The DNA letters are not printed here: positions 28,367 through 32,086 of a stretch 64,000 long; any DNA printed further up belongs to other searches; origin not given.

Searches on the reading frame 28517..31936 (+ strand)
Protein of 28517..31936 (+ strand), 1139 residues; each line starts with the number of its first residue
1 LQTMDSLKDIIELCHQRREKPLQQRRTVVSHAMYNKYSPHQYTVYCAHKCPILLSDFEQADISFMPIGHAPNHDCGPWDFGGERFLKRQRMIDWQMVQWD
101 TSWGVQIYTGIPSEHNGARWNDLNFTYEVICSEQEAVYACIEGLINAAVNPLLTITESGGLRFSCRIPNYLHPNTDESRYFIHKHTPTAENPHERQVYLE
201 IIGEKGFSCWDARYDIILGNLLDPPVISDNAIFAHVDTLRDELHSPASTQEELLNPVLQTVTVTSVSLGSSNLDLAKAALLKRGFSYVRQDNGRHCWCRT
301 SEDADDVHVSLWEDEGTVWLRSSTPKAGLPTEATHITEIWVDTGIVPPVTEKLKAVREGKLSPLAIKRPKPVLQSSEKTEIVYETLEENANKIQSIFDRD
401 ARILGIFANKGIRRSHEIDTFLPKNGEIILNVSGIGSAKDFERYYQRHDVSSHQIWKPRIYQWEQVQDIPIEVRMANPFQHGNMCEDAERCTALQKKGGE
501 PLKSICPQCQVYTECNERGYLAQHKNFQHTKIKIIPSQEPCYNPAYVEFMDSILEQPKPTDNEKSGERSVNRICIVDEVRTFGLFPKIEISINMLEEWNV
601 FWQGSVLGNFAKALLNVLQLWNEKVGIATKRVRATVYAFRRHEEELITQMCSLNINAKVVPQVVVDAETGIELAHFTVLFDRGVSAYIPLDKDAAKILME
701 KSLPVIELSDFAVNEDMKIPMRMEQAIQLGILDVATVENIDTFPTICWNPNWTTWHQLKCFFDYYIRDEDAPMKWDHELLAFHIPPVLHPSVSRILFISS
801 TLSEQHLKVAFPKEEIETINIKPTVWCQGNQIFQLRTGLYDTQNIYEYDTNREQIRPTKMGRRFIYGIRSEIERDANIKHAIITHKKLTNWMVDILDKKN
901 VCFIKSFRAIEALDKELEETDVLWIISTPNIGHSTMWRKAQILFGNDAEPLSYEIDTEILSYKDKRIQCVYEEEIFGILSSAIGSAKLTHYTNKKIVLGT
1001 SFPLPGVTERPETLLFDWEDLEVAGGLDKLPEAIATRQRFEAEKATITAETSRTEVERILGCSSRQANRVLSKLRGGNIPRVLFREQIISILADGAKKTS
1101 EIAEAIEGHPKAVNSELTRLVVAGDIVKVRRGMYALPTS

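Call 5: search_protein_families(library=pfam, proteins=[window:28517-31936:+], max_evalue=1)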
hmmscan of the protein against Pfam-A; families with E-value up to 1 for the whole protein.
window:28517-31936:+ (1139 aa): 1 family
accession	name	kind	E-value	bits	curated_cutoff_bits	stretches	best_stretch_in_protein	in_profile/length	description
PF13338.12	AbiEi_4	-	0.00024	21.6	25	1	1110-1137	26-49/49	Transcriptional regulator, AbiEi antitoxin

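Call 78: search_protein_families(library=padloc, proteins=[window:28517-31936:+], max_evalue=0.01)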
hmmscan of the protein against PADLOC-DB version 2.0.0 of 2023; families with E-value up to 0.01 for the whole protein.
window:28517-31936:+ (1139 aa): 4 families
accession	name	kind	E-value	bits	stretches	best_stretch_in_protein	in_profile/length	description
PDLC02241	AbiEi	-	0.00043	18.1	0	1101-1137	16-52/199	AbiEi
PDLC02226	AbiEi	-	0.0012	16.8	1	1108-1138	29-59/202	AbiEi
PDLC02117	Cas7_IIIg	-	0.0046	14.8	1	475-533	45-107/178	-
PDLC02233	AbiEi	-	0.0099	13.5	0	1108-1138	30-60/214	AbiEi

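Call 79: search_protein_families(library=phrogs, proteins=[window:28517-31936:+], max_evalue=0.01)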
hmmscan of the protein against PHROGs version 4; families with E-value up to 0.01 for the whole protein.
window:28517-31936:+ (1139 aa): 0 families
